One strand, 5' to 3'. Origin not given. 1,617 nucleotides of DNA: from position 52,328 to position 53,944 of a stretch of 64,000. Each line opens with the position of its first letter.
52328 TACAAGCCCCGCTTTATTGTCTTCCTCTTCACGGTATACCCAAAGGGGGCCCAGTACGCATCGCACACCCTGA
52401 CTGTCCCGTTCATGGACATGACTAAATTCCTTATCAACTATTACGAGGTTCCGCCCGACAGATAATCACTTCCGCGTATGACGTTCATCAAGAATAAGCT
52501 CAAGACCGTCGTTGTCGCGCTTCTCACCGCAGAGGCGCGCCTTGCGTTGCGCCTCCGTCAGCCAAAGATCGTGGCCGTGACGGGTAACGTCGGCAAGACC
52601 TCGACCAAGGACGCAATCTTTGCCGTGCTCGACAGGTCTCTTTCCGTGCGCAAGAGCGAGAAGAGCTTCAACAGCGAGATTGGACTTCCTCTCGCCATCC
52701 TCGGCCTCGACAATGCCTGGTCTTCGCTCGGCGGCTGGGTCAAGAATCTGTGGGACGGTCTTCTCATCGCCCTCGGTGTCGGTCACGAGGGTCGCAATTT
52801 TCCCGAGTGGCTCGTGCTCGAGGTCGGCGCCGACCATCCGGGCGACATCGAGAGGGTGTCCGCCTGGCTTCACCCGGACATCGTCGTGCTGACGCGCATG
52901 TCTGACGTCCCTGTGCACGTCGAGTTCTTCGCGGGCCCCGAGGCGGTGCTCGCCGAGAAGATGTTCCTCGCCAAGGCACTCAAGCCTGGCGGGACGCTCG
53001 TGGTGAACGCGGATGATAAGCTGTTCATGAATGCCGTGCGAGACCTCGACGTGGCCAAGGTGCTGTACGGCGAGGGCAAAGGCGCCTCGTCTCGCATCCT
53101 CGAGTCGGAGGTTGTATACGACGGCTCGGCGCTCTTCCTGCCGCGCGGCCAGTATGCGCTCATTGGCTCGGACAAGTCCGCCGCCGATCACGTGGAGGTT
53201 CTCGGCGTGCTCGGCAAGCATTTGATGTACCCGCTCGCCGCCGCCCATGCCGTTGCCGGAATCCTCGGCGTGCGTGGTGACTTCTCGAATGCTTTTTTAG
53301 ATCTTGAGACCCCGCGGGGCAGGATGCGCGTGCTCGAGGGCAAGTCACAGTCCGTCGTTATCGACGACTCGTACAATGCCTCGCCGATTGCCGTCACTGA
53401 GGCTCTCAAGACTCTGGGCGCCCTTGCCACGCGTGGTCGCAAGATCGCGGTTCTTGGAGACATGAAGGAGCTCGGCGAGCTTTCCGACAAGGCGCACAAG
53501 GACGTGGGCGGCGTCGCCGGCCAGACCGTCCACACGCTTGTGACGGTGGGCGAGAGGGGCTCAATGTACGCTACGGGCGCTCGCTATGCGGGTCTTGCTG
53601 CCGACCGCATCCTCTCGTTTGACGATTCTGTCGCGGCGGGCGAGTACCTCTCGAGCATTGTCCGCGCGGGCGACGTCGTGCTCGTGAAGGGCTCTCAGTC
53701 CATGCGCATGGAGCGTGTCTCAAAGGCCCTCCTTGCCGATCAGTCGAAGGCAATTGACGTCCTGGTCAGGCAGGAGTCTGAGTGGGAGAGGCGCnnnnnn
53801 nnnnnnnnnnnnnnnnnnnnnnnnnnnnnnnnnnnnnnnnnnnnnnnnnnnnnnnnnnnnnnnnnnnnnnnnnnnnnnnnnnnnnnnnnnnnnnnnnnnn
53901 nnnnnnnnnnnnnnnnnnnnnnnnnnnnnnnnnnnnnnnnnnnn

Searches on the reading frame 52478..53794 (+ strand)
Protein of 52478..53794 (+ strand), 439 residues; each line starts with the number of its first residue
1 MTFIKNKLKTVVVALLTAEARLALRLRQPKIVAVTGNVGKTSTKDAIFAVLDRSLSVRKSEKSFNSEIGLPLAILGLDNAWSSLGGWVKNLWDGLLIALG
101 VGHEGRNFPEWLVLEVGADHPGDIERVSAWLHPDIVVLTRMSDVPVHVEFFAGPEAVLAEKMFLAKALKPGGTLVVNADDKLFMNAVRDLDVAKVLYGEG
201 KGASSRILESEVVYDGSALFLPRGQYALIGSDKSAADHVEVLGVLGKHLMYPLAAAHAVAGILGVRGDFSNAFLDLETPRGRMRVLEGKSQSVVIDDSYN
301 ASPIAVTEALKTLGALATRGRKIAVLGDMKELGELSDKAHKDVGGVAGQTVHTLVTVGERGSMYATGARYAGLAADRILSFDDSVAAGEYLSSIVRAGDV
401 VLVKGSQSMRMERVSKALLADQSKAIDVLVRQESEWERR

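Call 9: search_protein_families(library=pfam, max_evalue=1, proteins=[window:52478-53794:+])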
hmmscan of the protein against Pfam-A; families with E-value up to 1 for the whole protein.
window:52478-53794:+ (439 aa): 2 families
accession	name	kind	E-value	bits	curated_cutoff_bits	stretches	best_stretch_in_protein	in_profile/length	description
PF08245.18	Mur_ligase_M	-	2.6e-20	73.7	24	2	110-259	58-199/200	Mur ligase middle domain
PF02875.26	Mur_ligase_C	-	8.8e-19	69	28.4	1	281-406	1-126/127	Mur ligase, glutamate ligase domain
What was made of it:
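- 52478..53797 (+): murF, the last recognisable dcw gene (mraZ-rsmH-ftsL-ftsI-murF). Pfam Mur_ligase_M and Mur_ligase_C (call 9).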

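Call 13: find_related_loci(query=window:52478-53794:+, collection=genome_contigs, flank=10000)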
Query window:52478-53794:+ (439 aa) in genome_contigs; peptide patterns used: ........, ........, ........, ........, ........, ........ (x = any residue, [..] = any of these).
600 stretches matched a pattern (row limit reached: there are more); 525 encode a relative of the query (tblastn E <= 1e-3); the best 80 are kept; 80 distinct loci.
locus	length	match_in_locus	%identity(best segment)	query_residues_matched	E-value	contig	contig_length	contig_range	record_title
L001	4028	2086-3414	59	1-439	1e-166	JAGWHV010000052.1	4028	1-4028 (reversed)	MAG: Patescibacteria group bacterium isolate REEB1 contig-150_30613, whole genome shotgun sequence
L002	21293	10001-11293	58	4-439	6e-154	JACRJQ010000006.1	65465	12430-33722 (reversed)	MAG: Candidatus Taylorbacteria bacterium isolate NC_groundwater_1833_Pr3_B-0.1um_56_22 SR-2_scaffold_141_2945958, whole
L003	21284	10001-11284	42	4-439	2e-96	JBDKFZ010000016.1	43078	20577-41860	MAG: Candidatus Parcubacteria bacterium isolate farmington_2019_sw_WHONDRS-S19S_0053_B_bin.31 scaffold_1470009, whole ge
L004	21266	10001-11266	39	9-439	9e-84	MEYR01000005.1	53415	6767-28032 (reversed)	MAG: Candidatus Azambacteria bacterium RIFCSPLOWO2_01_FULL_44_84 rifcsplowo2_01_scaffold_1610, whole genome shotgun sequ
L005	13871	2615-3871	39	11-439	4e-77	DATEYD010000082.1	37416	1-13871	MAG TPA_asm: Candidatus Paceibacterota bacterium isolate SMAG_U8436 k141_113405, whole genome shotgun sequence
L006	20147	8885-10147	34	10-418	1e-72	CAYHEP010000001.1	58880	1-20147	MAG TPA_asm: uncultured Candidatus Saccharibacteria bacterium isolate ERP119705_co10_27 genome assembly, contig: NODE_32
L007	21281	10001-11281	35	1-436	1e-66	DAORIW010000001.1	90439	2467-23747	MAG TPA_asm: bacterium isolate AMR_MDS_5567 NODE_34_length_90439_cov_6.470515, whole genome shotgun sequence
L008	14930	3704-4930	35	28-418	8e-60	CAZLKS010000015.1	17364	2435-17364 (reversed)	MAG TPA_asm: uncultured Candidatus Saccharibacteria bacterium isolate SRP278252_co2_270 genome assembly, contig: NODE_67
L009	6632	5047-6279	32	8-418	4e-57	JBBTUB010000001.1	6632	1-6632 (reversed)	MAG: Patescibacteria group bacterium isolate H51-bin006_1 H51_bin006_1_000000000001, whole genome shotgun sequence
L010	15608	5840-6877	35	30-419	5e-52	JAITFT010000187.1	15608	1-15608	MAG: Candidatus Fibrimonadaceae bacterium isolate Pal332_bin17 k119_25962, whole genome shotgun sequence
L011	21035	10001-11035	32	31-418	1e-49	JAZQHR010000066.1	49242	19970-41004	MAG: Clostridia bacterium isolate T1900044627_TS20190093.MAGScoT_cleanbin_000023 SGB_957_k141_1861707, whole genome shot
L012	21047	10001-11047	31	30-421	6e-49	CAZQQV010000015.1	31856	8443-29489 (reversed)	MAG TPA_asm: uncultured Caldimicrobium sp. isolate binchicken_co71_39 genome assembly, contig: NODE_556_length_31856_cov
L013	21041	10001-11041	31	30-419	6e-48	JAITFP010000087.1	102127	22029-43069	MAG: Candidatus Fibrimonadaceae bacterium isolate Nx346_bin46 k119_830801, whole genome shotgun sequence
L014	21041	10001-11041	30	25-414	7e-47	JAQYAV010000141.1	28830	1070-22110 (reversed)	MAG: Lachnospiraceae bacterium isolate SUG1698 k141_3285440, whole genome shotgun sequence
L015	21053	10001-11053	30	30-423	4e-45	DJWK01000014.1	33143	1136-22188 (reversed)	MAG TPA_asm: Thermodesulfobacteriaceae bacterium UBA6232 UBA6232_contig_38914, whole genome shotgun sequence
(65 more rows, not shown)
